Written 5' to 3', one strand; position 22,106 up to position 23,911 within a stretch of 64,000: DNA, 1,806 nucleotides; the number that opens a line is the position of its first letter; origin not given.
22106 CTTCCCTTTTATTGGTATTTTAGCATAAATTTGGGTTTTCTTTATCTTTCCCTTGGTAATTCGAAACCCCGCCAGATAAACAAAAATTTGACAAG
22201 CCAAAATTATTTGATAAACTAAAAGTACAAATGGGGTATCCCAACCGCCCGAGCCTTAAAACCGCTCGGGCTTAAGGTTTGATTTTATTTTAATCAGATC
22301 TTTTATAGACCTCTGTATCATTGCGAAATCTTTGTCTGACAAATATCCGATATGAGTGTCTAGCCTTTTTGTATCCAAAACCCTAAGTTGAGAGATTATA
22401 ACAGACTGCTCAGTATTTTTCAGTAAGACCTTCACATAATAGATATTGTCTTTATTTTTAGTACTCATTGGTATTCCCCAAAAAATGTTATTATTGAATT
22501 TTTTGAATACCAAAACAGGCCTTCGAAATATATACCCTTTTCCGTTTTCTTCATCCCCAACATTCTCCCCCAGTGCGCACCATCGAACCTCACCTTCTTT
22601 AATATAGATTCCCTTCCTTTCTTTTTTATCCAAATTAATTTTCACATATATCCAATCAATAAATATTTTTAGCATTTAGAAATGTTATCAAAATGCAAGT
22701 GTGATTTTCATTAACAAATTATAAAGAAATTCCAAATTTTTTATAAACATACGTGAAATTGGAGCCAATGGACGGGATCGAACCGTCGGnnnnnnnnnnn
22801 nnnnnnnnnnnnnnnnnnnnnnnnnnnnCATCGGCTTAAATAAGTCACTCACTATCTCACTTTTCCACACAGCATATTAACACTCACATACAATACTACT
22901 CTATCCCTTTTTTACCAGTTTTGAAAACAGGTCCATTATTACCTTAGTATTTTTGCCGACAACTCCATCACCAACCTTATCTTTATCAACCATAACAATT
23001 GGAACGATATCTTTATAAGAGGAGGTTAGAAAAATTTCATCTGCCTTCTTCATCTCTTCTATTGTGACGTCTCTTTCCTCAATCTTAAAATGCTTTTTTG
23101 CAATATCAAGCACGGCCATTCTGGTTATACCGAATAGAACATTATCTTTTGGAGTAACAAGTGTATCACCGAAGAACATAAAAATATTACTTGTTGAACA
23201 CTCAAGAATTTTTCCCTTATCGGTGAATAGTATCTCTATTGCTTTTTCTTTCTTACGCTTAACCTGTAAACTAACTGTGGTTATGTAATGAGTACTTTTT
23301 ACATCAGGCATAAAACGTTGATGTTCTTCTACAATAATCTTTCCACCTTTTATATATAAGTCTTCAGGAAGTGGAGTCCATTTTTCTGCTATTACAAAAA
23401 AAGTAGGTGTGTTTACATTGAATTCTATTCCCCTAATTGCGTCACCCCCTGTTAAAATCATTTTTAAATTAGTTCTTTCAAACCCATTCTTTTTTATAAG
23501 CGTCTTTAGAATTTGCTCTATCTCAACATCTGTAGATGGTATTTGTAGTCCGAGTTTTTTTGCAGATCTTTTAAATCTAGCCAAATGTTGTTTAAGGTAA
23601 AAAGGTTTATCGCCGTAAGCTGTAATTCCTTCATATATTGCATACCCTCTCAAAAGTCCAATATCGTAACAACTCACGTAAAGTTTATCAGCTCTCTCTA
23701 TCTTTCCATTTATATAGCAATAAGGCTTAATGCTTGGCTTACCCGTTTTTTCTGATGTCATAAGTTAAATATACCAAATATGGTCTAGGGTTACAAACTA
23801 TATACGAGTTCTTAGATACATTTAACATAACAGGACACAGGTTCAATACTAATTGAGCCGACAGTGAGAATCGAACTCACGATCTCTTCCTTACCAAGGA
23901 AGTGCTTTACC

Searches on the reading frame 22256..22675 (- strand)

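Call 6: search_protein_families(library=pfam, proteins=[window:22256-22675:-], max_evalue=0.01)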
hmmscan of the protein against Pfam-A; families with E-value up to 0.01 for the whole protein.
window:22256-22675:- (139 aa): 1 family
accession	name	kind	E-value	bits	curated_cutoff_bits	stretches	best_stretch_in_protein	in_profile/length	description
PF02452.23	PemK_toxin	-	8.5e-13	48.9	23.1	1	26-127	1-108/109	PemK-like, MazF-like toxin of type II toxin-antitoxin system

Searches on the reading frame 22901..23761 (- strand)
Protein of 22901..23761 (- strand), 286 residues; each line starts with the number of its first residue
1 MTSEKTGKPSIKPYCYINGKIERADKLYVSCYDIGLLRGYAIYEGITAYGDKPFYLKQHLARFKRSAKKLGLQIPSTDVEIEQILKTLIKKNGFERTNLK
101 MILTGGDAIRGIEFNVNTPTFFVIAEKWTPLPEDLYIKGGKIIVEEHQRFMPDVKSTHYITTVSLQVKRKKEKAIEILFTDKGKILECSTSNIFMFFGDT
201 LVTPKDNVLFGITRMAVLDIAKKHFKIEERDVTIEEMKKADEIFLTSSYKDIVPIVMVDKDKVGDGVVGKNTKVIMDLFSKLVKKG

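Call 6: search_protein_families(library=pfam, proteins=[window:22901-23761:-], max_evalue=0.01)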
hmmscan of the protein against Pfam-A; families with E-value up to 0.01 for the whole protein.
window:22901-23761:- (286 aa): 1 family
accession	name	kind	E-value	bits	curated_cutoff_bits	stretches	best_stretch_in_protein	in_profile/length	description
PF01063.24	Aminotran_4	-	7.4e-47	160.5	28.5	1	42-256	2-221/223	Amino-transferase class IV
